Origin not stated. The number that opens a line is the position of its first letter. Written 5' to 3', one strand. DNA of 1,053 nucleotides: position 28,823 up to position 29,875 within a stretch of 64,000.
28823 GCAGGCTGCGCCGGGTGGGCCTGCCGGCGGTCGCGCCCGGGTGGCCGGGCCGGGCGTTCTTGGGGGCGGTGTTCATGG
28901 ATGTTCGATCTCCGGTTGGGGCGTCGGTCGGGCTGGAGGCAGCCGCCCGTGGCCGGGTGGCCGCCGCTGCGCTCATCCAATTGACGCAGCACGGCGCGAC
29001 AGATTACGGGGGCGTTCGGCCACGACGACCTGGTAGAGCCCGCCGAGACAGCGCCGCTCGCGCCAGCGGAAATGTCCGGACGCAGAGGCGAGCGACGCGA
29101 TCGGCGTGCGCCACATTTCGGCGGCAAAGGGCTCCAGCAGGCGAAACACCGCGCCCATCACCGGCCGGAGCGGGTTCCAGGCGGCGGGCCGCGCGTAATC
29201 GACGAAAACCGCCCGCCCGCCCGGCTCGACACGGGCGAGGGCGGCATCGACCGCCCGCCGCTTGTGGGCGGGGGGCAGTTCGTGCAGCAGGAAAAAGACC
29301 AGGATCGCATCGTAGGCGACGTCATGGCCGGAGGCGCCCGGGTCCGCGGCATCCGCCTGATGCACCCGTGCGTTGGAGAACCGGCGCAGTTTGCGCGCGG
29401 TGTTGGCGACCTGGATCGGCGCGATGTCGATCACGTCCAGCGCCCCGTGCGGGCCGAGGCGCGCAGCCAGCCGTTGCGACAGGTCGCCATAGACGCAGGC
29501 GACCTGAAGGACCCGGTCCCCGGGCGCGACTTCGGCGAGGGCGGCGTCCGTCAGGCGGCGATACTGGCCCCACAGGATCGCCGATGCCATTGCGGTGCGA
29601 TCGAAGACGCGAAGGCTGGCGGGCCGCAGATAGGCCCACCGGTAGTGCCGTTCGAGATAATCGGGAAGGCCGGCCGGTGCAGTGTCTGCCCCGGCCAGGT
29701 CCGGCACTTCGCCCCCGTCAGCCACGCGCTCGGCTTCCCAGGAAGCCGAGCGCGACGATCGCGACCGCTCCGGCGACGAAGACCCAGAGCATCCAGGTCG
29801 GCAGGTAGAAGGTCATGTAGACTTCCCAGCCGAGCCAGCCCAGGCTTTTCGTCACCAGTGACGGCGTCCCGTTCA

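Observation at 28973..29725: Methyltransferase-fold gene with RquA-type motif I: a candidate rhodoquinone biosynthesis enzyme in a metal island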

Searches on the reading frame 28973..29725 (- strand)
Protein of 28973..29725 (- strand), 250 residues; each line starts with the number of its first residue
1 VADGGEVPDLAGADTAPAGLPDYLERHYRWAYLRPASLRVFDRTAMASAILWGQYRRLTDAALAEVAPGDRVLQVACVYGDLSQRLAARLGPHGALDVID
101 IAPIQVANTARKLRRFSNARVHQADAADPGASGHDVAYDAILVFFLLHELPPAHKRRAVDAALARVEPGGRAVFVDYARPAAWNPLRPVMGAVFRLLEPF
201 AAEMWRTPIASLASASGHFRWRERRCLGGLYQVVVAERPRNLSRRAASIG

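Call 4: search_protein_families(library=ncbifam, proteins=[window:28973-29725:-], max_evalue=0.01)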
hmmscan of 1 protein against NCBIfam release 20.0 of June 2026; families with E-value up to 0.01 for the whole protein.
window:28973-29725:- (250 aa): 13 families
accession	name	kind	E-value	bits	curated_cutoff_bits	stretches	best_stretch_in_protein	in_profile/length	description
NF038261.1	rhodoquin_RquA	equivalog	1e-86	290.2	175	1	20-238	1-218/218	rhodoquinone biosynthesis methyltransferase RquA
NF043040.1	corrin_prot_MT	hypoth_equivalog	9.9e-12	44.7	180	1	51-184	23-157/216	corrinoid protein-associated methyltransferase CpaM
NF001240.0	PRK00216.1-1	equivalog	3.1e-09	36.3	378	1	55-191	51-184/251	bifunctional demethylmenaquinone methyltransferase/2-methoxy-6-polyprenyl-1,4-benzoquinol methylase UbiE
NF052510.1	methyltran_MpqE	exception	2e-07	30.7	335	1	54-182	33-159/234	methyl-plastoquinone biosynthesis methyltransferase MpqE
TIGR02752.1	MenG_heptapren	equivalog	7.7e-05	22.3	419.85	1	48-204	23-178/231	demethylmenaquinone methyltransferase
NF001243.0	PRK00216.1-4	equivalog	8.7e-05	22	235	1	63-202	42-178/237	demethylmenaquinone methyltransferase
NF047649.1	MTase_UXPK_star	exception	0.0004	19.5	460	1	62-177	71-184/283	methyltransferase/UXPK-star double selenoprotein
NF041537.1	ArsM_AhpD_UU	exception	0.00059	18.7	510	1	63-176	71-182/345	arsenite methyltransferase/AhpD domain selenoprotein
TIGR04364.1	methyltran_FxLD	equivalog_domain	0.0015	17.6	320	1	64-154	78-167/394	methyltransferase, FxLD system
NF004851.0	PRK06202.1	equivalog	0.0017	17.9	243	1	38-162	31-154/237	hypothetical protein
NF041650.1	nod_mtase_NodS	equivalog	0.0019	17.9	300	1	71-175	41-140/190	nodulation methyltransferase NodS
NF001244.0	PRK00216.1-5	equivalog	0.0072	15.6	216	1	64-191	44-169/236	bifunctional demethylmenaquinone methyltransferase/2-methoxy-6-polyprenyl-1,4-benzoquinol methylase UbiE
NF041536.1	ArsM_DUF2284_UU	exception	0.0093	14.3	575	0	62-176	70-182/459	arsenite methyltransferase/DUF2284 domain selenoprotein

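Call 5: search_protein_families(library=pfam, proteins=[window:28973-29725:-], max_evalue=0.01)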
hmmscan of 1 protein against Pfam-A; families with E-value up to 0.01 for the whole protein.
window:28973-29725:- (250 aa): 6 families
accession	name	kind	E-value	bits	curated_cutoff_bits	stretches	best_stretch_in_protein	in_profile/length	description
PF13649.12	Methyltransf_25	-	1.5e-10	42.1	27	1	72-170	1-97/97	Methyltransferase domain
PF08242.18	Methyltransf_12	-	3.2e-10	41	30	1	73-171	1-97/98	Methyltransferase domain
PF13489.12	Methyltransf_23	-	5.6e-08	33.1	27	1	54-226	8-149/164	Methyltransferase domain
PF01209.24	Ubie_methyltran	-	1.5e-06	28.2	20.1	1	62-182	41-159/233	ubiE/COQ5 methyltransferase family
PF13847.12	Methyltransf_31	-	6.3e-05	23.1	27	1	69-148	4-85/145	Methyltransferase domain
PF08241.18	Methyltransf_11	-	0.00039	21.4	21.2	1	73-174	1-95/95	Methyltransferase domain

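Call 6: find_homologous_proteins(query=window:28973-29725:-, max_evalue=0.00001)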
Query window:28973-29725:- (250 aa): 661 proteins with E <= 0.00001 among 8000 candidates; the best 120 are listed.
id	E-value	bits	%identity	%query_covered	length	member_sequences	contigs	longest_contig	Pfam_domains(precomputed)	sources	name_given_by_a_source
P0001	8.0e-149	512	93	100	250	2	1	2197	PF13489.13,PF13649.13,PF08242.19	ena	-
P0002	7.3e-102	359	74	91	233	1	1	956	PF13649.13,PF08241.19,PF08242.19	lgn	-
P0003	2.7e-98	347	69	96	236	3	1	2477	PF13489.13,PF13649.13,PF08242.19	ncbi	-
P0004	3.0e-98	347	71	94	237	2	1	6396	PF13489.13,PF13649.13,PF01209.25,PF08242.19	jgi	-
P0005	1.2e-91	325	67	89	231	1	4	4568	PF13489.13,PF13649.13,PF01209.25,PF08241.19,PF08242.19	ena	-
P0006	1.2e-90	322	65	96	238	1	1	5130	PF13847.13,PF13489.13,PF13649.13,PF01209.25,PF08241.19,PF08242.19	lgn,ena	-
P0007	4.7e-90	320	71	86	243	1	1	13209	PF13649.13,PF08242.19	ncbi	-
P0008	1.5e-89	318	69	89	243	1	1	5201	PF13649.13,PF01209.25,PF08242.19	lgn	-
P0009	8.6e-89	316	63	95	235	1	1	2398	PF13489.13,PF13649.13,PF08242.19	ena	-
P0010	1.2e-88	315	70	88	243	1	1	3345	PF13649.13,PF08242.19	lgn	-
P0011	2.3e-88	314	66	91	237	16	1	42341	PF13489.13,PF13649.13,PF08241.19,PF08242.19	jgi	-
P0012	2.5e-88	314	67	88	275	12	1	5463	PF13489.13,PF13649.13,PF08241.19,PF08242.19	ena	-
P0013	5.6e-88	313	65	92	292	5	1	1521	PF13489.13,PF13649.13,PF01209.25,PF08242.19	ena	-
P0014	2.4e-87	311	65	92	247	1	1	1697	PF13489.13,PF13649.13,PF01209.25,PF08242.19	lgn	-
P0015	1.1e-86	309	63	94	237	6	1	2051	PF13847.13,PF13489.13,PF13649.13,PF01209.25,PF08241.19,PF08242.19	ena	-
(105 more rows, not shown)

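Call 12: find_related_loci(query=A1, collection=genome_contigs, flank=10000)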
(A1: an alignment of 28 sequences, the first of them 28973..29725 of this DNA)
Query A1 (250 aa) in genome_contigs; peptide patterns used: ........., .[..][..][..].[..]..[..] (x = any residue, [..] = any of these).
600 stretches matched a pattern (row limit reached: there are more); 560 encode a relative of the query (tblastn E <= 1e-3); the best 80 are kept; 80 distinct loci.
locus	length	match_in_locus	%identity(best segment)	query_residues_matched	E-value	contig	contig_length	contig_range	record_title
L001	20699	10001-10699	64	3-239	5e-90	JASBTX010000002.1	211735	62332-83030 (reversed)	MAG: Paracoccaceae bacterium isolate BWSM_50 k141_1999385, whole genome shotgun sequence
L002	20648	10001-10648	63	19-238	2e-84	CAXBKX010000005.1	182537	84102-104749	MAG TPA_asm: uncultured Rhodobacterales bacterium isolate ERR2762171_binner13_Refined_40 genome assembly, contig: ERZ342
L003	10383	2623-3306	57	17-246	3e-81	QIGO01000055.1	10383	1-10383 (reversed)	MAG: Alphaproteobacteria bacterium isolate SZUA-147 Ga0063293_10007122, whole genome shotgun sequence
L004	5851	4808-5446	58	20-236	3e-77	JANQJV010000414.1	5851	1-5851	MAG: Azospirillaceae bacterium isolate PL25a_bin.129 k99_5177147, whole genome shotgun sequence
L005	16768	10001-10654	61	20-241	2e-75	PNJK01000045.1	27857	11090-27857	MAG: Rhodobacter sp. isolate WM.3.37 WM_1000733_27857, whole genome shotgun sequence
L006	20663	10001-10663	57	14-238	3e-72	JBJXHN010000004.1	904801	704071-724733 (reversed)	Rhodospirillaceae bacterium Z3-40 NODE_4_length_904801_cov_27.4139, whole genome shotgun sequence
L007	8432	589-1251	56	14-238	1e-71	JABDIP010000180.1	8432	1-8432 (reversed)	MAG: Inquilinus sp. isolate DS_bin_12 k127_64735, whole genome shotgun sequence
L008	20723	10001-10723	53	4-248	2e-70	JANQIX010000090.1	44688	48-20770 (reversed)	MAG: Alphaproteobacteria bacterium isolate PL24a_bin.80 k99_2231093, whole genome shotgun sequence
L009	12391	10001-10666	54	13-238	1e-70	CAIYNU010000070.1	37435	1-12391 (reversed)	MAG: uncultured Rhodospirillales bacterium isolate AM-2014_bin-1497 genome assembly, contig: bin-1497:070/104, whole gen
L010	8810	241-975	50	3-250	2e-70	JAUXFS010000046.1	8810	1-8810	MAG: Rhodospirillales bacterium isolate CSMAG_2909 CSMAG_2909_k117_1516355_length_8810_cov_20.0000, whole genome shotgun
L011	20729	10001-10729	51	3-248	5e-70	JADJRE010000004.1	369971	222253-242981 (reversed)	MAG: Rhodospirillales bacterium isolate Fred_18-Q3-R57-64_MAXAC.378 tig00009601-10-3707340, whole genome shotgun sequenc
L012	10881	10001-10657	54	20-241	3e-70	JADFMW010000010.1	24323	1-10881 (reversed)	MAG: Proteobacteria bacterium isolate B5T1B8 B5T1B8_NODE3279, whole genome shotgun sequence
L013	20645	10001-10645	53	19-238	5e-70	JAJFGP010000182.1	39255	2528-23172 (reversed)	MAG: Kiloniellaceae bacterium isolate OFTM340 OFTM340_181, whole genome shotgun sequence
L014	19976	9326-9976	55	16-236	1e-69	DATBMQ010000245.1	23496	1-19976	MAG TPA_asm: Steroidobacteraceae bacterium isolate SMAG_U4002 k141_4720983, whole genome shotgun sequence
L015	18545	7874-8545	50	11-238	4e-69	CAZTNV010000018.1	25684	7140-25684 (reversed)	MAG TPA_asm: uncultured Mycobacteriaceae bacterium isolate SRP072547_co2_99 genome assembly, contig: NODE_2366_length_25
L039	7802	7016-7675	51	4-238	3e-66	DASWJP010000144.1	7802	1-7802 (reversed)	MAG TPA_asm: Kiloniellales bacterium isolate SMAG_U2899 k141_142636, whole genome shotgun sequence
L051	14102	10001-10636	54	20-235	8e-65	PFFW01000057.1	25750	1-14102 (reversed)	MAG: Rhodospirillales bacterium CG15_BIG_FIL_POST_REV_8_21_14_020_66_15 CG15_8_21_14_0.20_scaffold_567_c, whole genome s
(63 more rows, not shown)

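Call 23: find_encoding_contigs(protein=window:28973-29725:-, flank=10000, max_places=6)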
Protein window:28973-29725:- (250 aa): 9 contigs read that carry it; 6 places shown.
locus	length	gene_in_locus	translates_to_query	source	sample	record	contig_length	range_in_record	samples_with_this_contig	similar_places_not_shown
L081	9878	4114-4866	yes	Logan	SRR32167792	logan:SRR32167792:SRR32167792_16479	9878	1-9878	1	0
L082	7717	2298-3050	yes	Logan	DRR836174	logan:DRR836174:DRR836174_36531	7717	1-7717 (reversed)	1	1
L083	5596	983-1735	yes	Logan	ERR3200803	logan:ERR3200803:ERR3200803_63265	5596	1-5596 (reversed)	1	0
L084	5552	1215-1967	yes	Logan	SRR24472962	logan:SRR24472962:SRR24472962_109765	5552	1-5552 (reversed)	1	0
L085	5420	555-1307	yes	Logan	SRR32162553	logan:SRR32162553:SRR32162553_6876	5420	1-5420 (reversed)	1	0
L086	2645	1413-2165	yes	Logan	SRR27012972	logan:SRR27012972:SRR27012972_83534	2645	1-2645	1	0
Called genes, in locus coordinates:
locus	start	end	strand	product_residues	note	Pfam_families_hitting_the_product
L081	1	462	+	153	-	?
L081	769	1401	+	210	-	PF04542:Sigma70_r2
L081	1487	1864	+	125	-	-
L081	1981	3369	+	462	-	PF09459:EB_dh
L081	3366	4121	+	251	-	PF09990:DUF2231 (weak)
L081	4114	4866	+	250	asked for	PF01209:Ubie_methyltran (weak), PF13489:Methyltransf_23, PF08242:Methyltransf_12, PF13649:Methyltransf_25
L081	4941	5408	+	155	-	PF13473:Cupredoxin_1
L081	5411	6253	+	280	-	-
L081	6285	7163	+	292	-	PF01266:DAO (faint), PF01494:FAD_binding_3 (faint), PF03486:HI0933_like (faint), PF07992:Pyr_redox_2 (faint), PF13450:NAD_binding_8 (faint)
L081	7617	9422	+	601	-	PF11339:DUF3141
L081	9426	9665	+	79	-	-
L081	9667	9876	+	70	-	?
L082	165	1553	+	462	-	PF09459:EB_dh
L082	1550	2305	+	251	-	PF09990:DUF2231 (weak)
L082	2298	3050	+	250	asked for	PF01209:Ubie_methyltran (weak), PF13489:Methyltransf_23, PF08242:Methyltransf_12, PF13649:Methyltransf_25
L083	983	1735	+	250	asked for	PF01209:Ubie_methyltran (weak), PF13489:Methyltransf_23, PF08242:Methyltransf_12, PF13649:Methyltransf_25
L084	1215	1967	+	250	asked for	PF01209:Ubie_methyltran (weak), PF13489:Methyltransf_23, PF08242:Methyltransf_12, PF13649:Methyltransf_25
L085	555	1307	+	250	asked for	PF01209:Ubie_methyltran (weak), PF13489:Methyltransf_23, PF08242:Methyltransf_12, PF13649:Methyltransf_25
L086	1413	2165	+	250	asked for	PF01209:Ubie_methyltran (weak), PF13489:Methyltransf_23, PF08242:Methyltransf_12, PF13649:Methyltransf_25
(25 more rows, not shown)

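Call 35: search_dna_similar(query=window:28973-29725:-, collection=plasmids, mode=protein, max_rows=25, max_evalue=1e-20)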
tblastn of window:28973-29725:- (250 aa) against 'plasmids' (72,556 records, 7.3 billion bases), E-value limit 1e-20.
No match.

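Call 72: search_protein_representatives(protein=window:28973-29725:-)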
Query: 250 residues. Proteins with E-value up to 0.001 (for the whole library): 1660; up to 1e-10: 449; up to 1e-30: 98. The best 150 are listed.
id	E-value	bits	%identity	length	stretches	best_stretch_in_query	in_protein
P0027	1.3e-82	293.9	62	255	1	7-238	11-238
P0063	7.7e-77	275.1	57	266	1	12-240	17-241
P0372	1.7e-65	237.9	53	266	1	19-243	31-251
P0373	3.8e-63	230.2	54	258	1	17-239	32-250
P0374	7.2e-60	219.5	49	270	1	4-238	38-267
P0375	8.4e-60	219.3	49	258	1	19-248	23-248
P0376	3.8e-59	217.1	53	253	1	5-238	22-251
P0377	1.3e-58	215.4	46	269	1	12-241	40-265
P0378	2.6e-55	204.5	58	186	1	62-238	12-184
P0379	5.8e-55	203.4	50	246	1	15-237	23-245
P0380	4.0e-54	200.7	49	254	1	19-238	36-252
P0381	2.1e-52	195.0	41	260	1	12-239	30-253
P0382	3.3e-51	191.1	48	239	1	16-237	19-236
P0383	8.7e-51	189.7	55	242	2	17-155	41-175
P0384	1.3e-49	185.9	49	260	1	16-238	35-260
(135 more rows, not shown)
